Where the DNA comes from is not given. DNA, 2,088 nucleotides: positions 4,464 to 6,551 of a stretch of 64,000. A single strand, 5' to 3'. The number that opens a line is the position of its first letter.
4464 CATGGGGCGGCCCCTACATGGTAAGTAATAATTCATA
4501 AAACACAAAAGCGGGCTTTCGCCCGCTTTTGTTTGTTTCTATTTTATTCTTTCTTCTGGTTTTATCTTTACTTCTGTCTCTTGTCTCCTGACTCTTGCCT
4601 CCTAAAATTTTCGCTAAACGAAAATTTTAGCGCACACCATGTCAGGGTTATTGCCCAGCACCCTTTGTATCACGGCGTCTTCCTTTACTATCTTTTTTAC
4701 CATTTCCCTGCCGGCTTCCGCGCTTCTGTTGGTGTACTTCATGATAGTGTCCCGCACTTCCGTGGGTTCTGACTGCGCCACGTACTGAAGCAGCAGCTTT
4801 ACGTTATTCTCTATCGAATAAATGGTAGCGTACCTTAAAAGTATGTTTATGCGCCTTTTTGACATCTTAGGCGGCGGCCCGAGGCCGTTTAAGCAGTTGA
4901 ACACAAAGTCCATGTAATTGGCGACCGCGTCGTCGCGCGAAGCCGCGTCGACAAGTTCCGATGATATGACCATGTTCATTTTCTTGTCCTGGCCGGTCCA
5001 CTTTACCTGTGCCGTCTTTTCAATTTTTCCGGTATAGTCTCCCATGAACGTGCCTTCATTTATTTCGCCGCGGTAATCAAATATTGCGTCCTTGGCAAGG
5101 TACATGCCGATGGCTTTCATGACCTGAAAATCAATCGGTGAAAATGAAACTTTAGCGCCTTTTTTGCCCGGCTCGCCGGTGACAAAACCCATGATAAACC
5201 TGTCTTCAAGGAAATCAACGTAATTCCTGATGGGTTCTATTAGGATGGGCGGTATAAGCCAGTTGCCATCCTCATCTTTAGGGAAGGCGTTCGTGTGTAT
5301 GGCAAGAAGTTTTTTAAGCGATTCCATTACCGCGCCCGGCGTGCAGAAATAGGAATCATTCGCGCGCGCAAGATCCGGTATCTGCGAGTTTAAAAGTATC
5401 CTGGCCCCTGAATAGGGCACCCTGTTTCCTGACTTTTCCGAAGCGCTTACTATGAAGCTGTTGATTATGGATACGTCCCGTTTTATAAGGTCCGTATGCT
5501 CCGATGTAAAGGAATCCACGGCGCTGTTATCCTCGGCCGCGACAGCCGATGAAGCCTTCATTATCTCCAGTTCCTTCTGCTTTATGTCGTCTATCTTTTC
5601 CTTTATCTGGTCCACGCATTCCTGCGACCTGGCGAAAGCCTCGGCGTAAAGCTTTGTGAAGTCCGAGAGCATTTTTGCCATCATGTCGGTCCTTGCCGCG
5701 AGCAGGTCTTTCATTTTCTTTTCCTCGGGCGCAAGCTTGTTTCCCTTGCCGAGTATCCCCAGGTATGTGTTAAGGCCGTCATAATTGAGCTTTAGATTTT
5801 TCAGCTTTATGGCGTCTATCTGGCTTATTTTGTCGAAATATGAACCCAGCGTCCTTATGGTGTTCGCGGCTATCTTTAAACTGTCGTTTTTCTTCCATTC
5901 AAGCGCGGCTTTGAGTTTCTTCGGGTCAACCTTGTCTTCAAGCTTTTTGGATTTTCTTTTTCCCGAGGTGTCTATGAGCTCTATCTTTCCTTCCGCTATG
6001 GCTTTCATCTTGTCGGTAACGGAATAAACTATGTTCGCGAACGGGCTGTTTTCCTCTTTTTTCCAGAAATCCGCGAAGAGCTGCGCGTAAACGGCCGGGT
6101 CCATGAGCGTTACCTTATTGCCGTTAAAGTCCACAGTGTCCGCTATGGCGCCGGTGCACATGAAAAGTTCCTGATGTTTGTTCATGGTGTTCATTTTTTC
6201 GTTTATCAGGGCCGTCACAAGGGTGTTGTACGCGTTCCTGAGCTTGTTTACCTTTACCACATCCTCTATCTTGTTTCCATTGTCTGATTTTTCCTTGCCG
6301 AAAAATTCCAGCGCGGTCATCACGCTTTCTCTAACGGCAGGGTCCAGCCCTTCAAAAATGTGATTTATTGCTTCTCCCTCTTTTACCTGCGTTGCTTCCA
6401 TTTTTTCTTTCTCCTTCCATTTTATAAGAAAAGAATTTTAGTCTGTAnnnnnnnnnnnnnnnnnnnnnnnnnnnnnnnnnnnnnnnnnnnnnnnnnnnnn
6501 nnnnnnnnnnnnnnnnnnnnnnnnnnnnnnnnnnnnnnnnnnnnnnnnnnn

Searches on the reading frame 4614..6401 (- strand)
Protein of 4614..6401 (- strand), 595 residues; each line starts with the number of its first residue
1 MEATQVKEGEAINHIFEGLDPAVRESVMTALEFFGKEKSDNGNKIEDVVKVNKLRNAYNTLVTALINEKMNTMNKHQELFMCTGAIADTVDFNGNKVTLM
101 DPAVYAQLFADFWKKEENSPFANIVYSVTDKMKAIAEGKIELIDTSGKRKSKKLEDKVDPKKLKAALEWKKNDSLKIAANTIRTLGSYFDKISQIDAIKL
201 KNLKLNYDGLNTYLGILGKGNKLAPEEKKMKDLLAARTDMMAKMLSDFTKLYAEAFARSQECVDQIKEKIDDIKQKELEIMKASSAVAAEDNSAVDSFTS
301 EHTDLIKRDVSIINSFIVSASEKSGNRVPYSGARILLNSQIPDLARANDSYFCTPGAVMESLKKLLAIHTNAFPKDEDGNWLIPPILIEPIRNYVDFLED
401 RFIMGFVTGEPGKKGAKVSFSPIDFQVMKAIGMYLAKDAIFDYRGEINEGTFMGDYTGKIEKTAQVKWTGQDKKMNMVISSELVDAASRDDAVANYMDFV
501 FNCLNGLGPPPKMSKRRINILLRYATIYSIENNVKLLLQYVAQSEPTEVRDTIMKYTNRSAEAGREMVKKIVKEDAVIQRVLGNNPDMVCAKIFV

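Call 17: search_protein_families(library=pfam, proteins=[window:4614-6401:-], max_evalue=0.001)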
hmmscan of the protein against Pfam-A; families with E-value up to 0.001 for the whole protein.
window:4614-6401:- (595 aa): 0 families

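Call 51: search_protein_families(library=pfam, proteins=[window:4614-6401:-], max_evalue=5)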
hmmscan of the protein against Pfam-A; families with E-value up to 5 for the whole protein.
window:4614-6401:- (595 aa): 3 families
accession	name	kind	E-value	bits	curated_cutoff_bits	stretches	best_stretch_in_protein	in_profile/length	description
PF05772.17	NinB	-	0.013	15.7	23.8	0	464-535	57-129/131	NinB protein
PF25195.1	DPC2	-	0.15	13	70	0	180-227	38-85/105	Diatom pyrenoid component 2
PF16566.10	CREPT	-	1.1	9.7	29.3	1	228-282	65-118/147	Cell-cycle alteration and expression-elevated protein in tumour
